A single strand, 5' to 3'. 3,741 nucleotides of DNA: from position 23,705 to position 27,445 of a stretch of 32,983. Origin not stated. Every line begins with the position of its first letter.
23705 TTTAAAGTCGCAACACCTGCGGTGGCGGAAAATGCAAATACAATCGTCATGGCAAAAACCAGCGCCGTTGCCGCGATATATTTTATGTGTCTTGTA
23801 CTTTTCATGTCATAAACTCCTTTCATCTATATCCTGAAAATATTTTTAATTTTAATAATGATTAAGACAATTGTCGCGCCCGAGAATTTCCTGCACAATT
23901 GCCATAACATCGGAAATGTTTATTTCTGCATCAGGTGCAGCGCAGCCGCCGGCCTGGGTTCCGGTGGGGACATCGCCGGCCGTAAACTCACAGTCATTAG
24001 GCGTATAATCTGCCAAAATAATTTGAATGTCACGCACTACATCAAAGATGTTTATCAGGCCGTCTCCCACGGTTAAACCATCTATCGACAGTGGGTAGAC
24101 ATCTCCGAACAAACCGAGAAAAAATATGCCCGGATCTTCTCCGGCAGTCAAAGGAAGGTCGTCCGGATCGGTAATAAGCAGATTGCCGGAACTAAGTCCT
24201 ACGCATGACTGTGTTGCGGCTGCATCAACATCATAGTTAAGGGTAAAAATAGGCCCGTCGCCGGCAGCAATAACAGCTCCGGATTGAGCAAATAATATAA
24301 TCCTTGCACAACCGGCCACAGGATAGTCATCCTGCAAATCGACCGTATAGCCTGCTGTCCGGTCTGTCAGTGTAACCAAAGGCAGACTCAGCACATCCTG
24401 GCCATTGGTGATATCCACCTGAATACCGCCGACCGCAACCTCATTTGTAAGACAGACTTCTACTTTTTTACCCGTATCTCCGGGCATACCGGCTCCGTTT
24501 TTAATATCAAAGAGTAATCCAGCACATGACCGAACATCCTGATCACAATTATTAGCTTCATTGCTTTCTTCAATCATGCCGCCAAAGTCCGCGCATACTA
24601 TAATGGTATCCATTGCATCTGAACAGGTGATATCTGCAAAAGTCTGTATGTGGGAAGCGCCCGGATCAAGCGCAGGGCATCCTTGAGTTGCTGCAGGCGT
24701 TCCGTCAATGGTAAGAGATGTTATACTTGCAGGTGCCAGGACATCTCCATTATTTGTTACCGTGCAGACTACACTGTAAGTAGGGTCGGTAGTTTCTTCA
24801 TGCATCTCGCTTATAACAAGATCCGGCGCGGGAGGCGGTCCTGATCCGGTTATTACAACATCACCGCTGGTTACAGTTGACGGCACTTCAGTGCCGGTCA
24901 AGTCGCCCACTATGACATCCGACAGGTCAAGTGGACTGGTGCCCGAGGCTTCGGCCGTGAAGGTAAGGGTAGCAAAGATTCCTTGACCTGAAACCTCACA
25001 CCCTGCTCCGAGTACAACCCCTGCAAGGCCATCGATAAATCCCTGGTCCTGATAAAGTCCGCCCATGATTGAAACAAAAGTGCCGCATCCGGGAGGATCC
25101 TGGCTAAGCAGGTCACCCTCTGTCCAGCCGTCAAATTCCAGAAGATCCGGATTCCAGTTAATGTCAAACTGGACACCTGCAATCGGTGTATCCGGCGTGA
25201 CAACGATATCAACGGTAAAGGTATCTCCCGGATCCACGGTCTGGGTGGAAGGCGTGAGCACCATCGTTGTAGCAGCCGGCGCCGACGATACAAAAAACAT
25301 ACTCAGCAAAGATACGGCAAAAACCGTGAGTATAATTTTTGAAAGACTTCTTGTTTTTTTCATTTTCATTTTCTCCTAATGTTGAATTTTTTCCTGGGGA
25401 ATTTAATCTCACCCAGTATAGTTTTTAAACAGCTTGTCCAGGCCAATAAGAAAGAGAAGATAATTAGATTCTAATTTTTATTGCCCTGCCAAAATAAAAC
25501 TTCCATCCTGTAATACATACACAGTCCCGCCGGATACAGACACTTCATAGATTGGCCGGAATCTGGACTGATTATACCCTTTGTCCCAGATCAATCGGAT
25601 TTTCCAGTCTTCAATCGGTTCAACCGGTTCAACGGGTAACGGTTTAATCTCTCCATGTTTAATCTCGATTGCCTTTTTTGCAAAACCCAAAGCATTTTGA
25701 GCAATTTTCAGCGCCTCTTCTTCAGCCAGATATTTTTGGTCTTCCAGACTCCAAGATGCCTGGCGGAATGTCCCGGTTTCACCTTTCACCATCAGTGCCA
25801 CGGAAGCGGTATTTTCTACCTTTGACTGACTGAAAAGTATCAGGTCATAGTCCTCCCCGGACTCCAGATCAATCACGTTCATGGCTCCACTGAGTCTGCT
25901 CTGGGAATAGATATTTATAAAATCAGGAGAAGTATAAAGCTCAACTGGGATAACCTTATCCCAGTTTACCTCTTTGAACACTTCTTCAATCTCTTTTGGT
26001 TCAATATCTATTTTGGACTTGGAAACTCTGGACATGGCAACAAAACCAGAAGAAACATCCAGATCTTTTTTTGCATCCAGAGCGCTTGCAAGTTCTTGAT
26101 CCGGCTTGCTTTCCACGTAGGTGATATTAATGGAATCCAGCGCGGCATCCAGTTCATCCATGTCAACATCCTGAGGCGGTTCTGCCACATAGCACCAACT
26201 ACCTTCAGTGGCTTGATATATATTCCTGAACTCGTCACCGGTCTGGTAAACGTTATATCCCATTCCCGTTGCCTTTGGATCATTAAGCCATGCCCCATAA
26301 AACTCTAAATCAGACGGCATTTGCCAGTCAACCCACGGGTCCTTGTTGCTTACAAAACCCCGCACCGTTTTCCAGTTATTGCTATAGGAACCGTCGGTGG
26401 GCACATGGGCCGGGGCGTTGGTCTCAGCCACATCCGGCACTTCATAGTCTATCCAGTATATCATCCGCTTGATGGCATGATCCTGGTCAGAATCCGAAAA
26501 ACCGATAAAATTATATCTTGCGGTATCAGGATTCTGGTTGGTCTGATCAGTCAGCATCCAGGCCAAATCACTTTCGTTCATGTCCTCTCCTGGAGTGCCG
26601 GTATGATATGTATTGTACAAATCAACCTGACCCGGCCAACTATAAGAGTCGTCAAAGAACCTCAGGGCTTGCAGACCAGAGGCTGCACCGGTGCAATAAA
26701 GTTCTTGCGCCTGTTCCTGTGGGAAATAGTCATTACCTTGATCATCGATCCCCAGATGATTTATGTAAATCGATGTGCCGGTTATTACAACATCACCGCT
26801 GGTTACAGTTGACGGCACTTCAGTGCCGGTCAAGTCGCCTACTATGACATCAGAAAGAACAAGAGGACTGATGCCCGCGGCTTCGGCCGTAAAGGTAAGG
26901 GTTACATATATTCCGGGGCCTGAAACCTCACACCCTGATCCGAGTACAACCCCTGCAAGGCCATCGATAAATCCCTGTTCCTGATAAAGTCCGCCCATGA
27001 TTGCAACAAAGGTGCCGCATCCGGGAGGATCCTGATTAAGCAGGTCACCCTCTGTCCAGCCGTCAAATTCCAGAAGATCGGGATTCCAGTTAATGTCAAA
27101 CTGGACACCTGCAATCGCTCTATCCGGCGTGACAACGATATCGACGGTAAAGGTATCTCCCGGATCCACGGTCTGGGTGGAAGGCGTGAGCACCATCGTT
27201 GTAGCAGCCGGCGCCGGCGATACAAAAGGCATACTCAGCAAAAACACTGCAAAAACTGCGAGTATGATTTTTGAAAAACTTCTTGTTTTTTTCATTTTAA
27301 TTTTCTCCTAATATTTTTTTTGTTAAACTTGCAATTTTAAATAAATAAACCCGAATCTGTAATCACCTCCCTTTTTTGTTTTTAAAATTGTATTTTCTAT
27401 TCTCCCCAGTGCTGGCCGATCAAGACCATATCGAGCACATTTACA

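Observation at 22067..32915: Eight-gene cohesin/dockerin cluster with beta-propeller cargo and no recognisable glycoside hydrolases: a cellulosome-style assembly doing something else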

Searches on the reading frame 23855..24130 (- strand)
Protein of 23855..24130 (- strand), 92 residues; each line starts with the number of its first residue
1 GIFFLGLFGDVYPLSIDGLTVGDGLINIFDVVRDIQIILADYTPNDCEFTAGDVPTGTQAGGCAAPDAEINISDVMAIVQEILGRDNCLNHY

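Call 70: search_solved_structures(query=A5, max_evalue=10, show_alignments=2)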
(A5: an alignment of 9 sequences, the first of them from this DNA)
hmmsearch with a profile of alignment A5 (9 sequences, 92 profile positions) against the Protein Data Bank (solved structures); distinct sequences matched with E-value up to 10: 3.
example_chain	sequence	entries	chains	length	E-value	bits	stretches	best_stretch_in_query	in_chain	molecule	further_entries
1pil_A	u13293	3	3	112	0.27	14.5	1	9-40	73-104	SIGNAL TRANSDUCING PROTEIN P2 | PII | Nitrogen regulatory protein P-II 1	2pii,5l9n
3t34_A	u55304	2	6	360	0.43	13.8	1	33-89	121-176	Dynamin-related protein 1A, LINKER, Dynamin-related protein 1A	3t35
1orr_A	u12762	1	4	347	0.51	13.6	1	35-88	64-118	CDP-tyvelose-2-epimerase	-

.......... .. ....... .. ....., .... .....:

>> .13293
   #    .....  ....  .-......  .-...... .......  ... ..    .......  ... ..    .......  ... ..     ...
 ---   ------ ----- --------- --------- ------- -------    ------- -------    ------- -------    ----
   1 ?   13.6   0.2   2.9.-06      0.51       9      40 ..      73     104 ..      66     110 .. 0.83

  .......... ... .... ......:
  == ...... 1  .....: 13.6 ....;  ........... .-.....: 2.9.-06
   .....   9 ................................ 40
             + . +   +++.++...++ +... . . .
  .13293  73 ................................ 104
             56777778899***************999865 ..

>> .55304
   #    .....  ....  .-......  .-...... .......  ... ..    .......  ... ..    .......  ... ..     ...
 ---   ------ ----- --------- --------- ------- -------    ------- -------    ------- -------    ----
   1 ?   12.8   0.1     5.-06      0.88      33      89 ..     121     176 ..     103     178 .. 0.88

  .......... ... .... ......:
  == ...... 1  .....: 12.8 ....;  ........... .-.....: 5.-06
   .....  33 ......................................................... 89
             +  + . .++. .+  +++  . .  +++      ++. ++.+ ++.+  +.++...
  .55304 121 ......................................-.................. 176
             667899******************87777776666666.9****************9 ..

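Call 71: search_protein_families(library=pfam, alignment_id=A5, max_evalue=10)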
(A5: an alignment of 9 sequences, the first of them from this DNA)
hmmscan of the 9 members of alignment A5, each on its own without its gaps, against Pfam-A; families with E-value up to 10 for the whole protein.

A. member 1, seq(92 aa): 1 family
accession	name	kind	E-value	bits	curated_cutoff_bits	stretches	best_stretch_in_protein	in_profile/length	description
PF00404.24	Dockerin_1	-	0.089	13.4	22.9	0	67-83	7-23/57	Dockerin type I domain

B. families by the number of members that match (of 9 scanned): 1 family
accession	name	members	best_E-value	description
PF00404.24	Dockerin_1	4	0.0092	Dockerin type I domain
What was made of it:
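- On Dockerin: g3 C-terminal tail (docB): Pfam Dockerin_1 E 0.089 for g3, best 0.009 among 9 homologs (call 71).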

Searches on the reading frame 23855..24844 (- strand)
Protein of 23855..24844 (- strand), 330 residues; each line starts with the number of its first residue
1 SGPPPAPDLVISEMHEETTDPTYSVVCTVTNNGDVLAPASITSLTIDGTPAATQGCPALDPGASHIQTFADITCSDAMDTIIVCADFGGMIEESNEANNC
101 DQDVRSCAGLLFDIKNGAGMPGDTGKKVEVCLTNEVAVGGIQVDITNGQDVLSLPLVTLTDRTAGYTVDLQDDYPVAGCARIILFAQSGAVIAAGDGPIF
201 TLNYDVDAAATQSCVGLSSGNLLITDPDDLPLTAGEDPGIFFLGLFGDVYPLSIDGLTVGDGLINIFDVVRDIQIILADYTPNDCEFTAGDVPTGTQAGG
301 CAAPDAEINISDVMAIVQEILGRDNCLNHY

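Call 65: predict_structure(alignment_id=A4)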
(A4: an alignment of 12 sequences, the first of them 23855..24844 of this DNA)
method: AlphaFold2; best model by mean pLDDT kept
length: 330 residues; sequences in the alignment: 12
mean_pLDDT: 62.1   pTM: 0.40
mean pLDDT of the five models: 62.1, 58.2, 54.8, 54.6, 50.3
residues with pLDDT >= 90: 1; 70-90: 126; 50-70: 114; < 50: 89
segments of 3 or more residues with pLDDT < 50: 235-253, 256-260, 262-308, 320-330
pLDDT, mean of each block of 10 residues (from residue 1): 72 69 79 85 85 88 87 71 69 60 61 59 72 68 64 73 78 66 71 69 74 54 68 48 36 44 42 40 34 37 43 51 34
secondary structure, 60 per line:
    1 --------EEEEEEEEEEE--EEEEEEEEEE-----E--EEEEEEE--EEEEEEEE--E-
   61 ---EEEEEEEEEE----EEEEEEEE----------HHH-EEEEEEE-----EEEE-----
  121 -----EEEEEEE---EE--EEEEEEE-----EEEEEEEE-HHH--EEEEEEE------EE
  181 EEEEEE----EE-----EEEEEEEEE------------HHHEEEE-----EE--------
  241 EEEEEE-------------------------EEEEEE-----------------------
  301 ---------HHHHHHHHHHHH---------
elements in order: E9-19 E22-31 E40-46 E49-56 E64-73 E78-85 E100-106 E112-115 E126-132 E140-146 E152-159 E166-172 E179-186 E198-206 E222-225 E241-246 E272-277 H310-321
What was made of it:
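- On Dockerin: g3 C-terminal tail (docB): AF2 pLDDT is below 50 (call 65).
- Tried and rejected: The AF2 model of the g3 tail was too poor in the docB part to test a dockerin fold or an intramolecular cohesin-dockerin clasp (call 65).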

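Call 69: fold_search(model_id=the predicted structure, library=pdb)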
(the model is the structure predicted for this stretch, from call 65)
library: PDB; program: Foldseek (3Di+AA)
matches with E <= 10: 1545; with E <= 0.001: 42
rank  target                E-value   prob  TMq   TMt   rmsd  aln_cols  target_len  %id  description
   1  2kl6_MODEL_1_A        7.1e-06  1.00  0.28  0.80   2.3       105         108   23  Solution NMR structure of the CARDB domain of PF1109 from Pyrococcus furiosus. Northeast Structural Genomics C (released 2009-08-25)
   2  3idu_B                9.3e-06  1.00  0.28  0.78   2.3       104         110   23  Crystal Structure of the CARDB domain of the PF1109 protein in complex with di-metal ions from Pyrococcus furiosus, No (released 2009-08-04)
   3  3k6s_E                2.8e-05  1.00  0.26  0.13  12.1       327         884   11  Structure of integrin alphaXbeta2 ectodomain (released 2010-01-12)
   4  3k6s_C                3.2e-05  1.00  0.27  0.13  12.3       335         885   12  Structure of integrin alphaXbeta2 ectodomain (released 2010-01-12)
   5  3idu_A                4.1e-05  1.00  0.28  0.74   2.3       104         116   23  Crystal Structure of the CARDB domain of the PF1109 protein in complex with di-metal ions from Pyrococcus furiosus, No (released 2009-08-04)
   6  3k71_A                4.1e-05  1.00  0.24  0.12  11.7       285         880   11  Structure of integrin alphaX beta2 ectodomain (released 2010-01-12)
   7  3k6s_A                5.1e-05  1.00  0.24  0.10  12.2       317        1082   11  Structure of integrin alphaXbeta2 ectodomain (released 2010-01-12)
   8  3k71_C                5.4e-05  1.00  0.24  0.12  11.6       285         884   11  Structure of integrin alphaX beta2 ectodomain (released 2010-01-12)
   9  6kgf_A                6.0e-05  1.00  0.28  0.56   4.2       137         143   20  Crystal structure of CaDoc0917(R16D)-CaCohA2 complex at pH 8.2 (released 2020-07-08)
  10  2xdh                  6.3e-05  1.00  0.28  0.59   4.3       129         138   19  Non-cellulosomal cohesin from the hyperthermophilic archaeon Archaeoglobus fulgidus (released 2010-05-26)
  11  3k71_E                6.3e-05  1.00  0.24  0.12  11.6       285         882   11  Structure of integrin alphaX beta2 ectodomain (released 2010-01-12)
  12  5es4_A                7.0e-05  1.00  0.20  0.08  15.6       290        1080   12  RE-REFINEMENT OF INTEGRIN ALPHAXBETA2 ECTODOMAIN IN THE CLOSED/BENT CONFORMATION (released 2016-03-02)
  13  3l8q_A                8.7e-05  1.00  0.28  0.27  14.0       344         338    9  Structure analysis of the type II cohesin dyad from the adaptor ScaA scaffoldin of Acetivibrio cellulolyticus (released 2010-05-05)
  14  8xfo_A                1.0e-04  1.00  0.23  0.12  15.2       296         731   10  Cryo-EM structure of integrin ITGAV, ITGB3 and CYCLO (RGDFK) complex, conformation 2 (released 2024-12-18)
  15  7nxd_A                1.1e-04  1.00  0.20  0.09  14.1       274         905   13  Cryo-EM structure of human integrin alpha5beta1 in the half-bent conformation (released 2021-08-25)
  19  5nrm_A                2.5e-04  1.00  0.28  0.57   4.3       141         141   18  Crystal structure of the sixth cohesin from Acetivibrio cellulolyticus' scaffoldin B in complex with Cel5 dockerin S51 (released 2018-01-31)
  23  1aoh_B                3.5e-04  1.00  0.29  0.56   4.1       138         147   14  SINGLE COHESIN DOMAIN FROM THE SCAFFOLDING PROTEIN CIPA OF THE CLOSTRIDIUM THERMOCELLUM CELLULOSOME (released 1998-07-08)
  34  1aoh_A                6.6e-04  1.00  0.29  0.58   3.8       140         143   14  SINGLE COHESIN DOMAIN FROM THE SCAFFOLDING PROTEIN CIPA OF THE CLOSTRIDIUM THERMOCELLUM CELLULOSOME (released 1998-07-08)
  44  2jh2_A                1.1e-03  1.00  0.27  0.57   4.7       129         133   14  X-ray crystal structure of a cohesin-like module from Clostridium perfringens (released 2007-11-06)
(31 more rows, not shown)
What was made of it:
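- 23852..25369 (-): g3: adaptor. Signal peptide + class-A cohesin (40-173) + CARDB (181-275) + class-B cohesin (about 285-415) + Cys-containing dockerin-like tail 'docB' (about 420-505). The tail model matches CARDB and cohesin folds (call 69).
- On Cohesin, class B: g1, g2, g3 middle: The AF2 model of g3-middle (pLDDT about 60-78) matches 6kgf_A, 2xdh, 5nrm and 1aoh at probability 1.0, TM about 0.5-0.6 (call 69).
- Closest known: Clostridium perfringens toxin/glycosidase cohesin-dockerin complexes. Same: 2jh2 appears among the fold matches (call 69).
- Checked: An AF2 model of the g3 tail matches many cohesin structures at probability 1.0 (call 69).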

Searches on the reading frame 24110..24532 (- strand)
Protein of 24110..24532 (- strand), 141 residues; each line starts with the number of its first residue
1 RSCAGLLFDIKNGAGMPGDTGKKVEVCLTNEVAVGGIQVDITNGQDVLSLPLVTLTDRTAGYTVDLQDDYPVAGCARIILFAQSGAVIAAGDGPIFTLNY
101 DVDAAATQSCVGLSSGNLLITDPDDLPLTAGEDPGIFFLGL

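Call 55: search_solved_structures(query=A2, max_evalue=1, show_alignments=1)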
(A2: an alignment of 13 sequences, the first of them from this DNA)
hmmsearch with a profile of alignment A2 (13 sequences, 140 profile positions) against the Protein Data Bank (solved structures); distinct sequences matched with E-value up to 1: 6.
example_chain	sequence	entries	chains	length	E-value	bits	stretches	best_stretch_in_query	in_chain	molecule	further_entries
2xdh_A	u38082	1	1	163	4e-05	26.3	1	11-106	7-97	COHESIN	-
7qrw_A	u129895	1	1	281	0.064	15.9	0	113-139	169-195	Isoform 4 of Tripartite motif-containing protein 3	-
6ppn_B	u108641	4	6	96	0.12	15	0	19-37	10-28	U6 snRNA-associated Sm-like protein LSm2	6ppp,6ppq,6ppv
5n5p_A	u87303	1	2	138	0.18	14.5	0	83-128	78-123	Putative cellulosomal scaffoldin protein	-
1v9k_A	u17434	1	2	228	0.77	12.4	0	60-106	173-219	Ribosomal large subunit pseudouridine synthase C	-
1xpi_A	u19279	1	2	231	0.86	12.3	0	60-106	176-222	Ribosomal large subunit pseudouridine synthase C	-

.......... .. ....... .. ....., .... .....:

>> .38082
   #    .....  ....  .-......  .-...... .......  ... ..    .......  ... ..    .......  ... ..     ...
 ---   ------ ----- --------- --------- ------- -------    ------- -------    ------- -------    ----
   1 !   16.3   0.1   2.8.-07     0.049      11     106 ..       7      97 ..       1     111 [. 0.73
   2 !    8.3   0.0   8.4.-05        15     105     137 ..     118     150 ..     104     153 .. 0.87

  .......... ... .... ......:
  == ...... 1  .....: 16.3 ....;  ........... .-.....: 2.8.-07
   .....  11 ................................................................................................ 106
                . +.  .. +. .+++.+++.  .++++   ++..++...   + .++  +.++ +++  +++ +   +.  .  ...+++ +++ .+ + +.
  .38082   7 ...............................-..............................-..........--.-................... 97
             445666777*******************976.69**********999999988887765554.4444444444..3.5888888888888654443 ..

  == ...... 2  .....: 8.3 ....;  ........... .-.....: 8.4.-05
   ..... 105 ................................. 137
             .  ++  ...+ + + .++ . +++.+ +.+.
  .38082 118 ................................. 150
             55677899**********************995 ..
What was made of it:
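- Closest known: Archaeal non-cellulosomal cohesin-dockerin proteins. Same: The class-B cohesins are closest to 2xdh (calls 55, 69).
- Class-B profile against cohesin 2xdh, E 4e-5 (call 55), and the cohesin fold of g3-middle (call 69).
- On Cohesin, class B: g1, g2, g3 middle: However, the 13-sequence profile hits cohesin 2xdh at E 4e-5 over nearly the full length (call 55).
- Checked: A 13-sequence profile of g1, g2, g3-middle and their homologs hits the solved cohesin 2xdh at E 4e-5 (call 55).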

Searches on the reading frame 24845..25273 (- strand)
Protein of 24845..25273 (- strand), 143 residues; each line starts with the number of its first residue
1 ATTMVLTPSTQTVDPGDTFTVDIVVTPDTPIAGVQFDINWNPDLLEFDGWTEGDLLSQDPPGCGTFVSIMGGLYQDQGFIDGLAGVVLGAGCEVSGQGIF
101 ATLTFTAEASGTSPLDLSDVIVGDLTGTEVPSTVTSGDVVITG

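Call 58: search_solved_structures(query=A3, max_evalue=0.001)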
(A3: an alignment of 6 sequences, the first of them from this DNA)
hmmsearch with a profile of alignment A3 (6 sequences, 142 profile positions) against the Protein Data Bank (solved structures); distinct sequences matched with E-value up to 0.001: 2.
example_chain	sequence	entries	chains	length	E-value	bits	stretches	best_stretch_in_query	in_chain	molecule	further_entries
5lxv_A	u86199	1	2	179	8.7e-07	31.9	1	4-108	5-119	Scaffoldin C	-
5n5p_A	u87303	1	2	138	1.1e-06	31.6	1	11-140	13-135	Putative cellulosomal scaffoldin protein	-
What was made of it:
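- On Cohesin (Pfam PF00963), class A: g3 N-terminus, g4, g6: The profile hits 5lxv_A at 8.7e-7 and 5n5p_A at 1.1e-6 (call 58).
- Closest known: Clostridial/ruminococcal cellulosomes. Same: The class-A cohesin profile hits the ScaC cohesin 5lxv (call 58).
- Class-A cohesin profile against scaffoldin cohesins 5lxv and 5n5p, E about 1e-6 (call 58).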

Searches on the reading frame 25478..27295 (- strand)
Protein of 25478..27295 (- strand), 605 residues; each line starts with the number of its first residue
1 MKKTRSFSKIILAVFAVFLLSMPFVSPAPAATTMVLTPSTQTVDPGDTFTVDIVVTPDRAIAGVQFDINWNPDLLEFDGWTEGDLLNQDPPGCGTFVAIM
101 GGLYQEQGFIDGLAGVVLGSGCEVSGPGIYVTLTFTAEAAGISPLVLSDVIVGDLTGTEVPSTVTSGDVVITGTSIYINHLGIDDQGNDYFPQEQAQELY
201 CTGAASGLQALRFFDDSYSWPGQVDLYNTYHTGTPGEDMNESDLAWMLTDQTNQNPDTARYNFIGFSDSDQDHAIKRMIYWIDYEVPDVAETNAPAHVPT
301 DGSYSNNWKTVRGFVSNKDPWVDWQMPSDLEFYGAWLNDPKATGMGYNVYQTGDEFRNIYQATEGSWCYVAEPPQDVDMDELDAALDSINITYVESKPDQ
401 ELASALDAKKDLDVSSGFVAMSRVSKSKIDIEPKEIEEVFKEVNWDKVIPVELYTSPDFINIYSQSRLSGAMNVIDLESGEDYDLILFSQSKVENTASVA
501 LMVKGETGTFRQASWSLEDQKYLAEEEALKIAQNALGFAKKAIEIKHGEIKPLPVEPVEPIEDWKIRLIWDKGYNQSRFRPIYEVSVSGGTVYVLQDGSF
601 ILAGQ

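Call 3: search_protein_families(library=pfam, proteins=[window:25478-27295:-], max_evalue=0.01)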
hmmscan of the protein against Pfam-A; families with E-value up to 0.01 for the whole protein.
window:25478-27295:- (605 aa): 2 families
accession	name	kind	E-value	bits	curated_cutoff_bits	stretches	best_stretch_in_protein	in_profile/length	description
PF00963.24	Cohesin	-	4.1e-09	37.2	24.1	1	38-171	5-139/139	Cohesin domain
PF10411.14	DsbC_N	-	0.003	17.6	25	0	576-605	28-58/70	Disulfide bond isomerase protein N-terminal domain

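Call 17: search_protein_families(library=ncbifam, proteins=[window:25478-27295:-], max_evalue=0.01)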
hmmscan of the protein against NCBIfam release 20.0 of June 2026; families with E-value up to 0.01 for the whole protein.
window:25478-27295:- (605 aa): 0 families
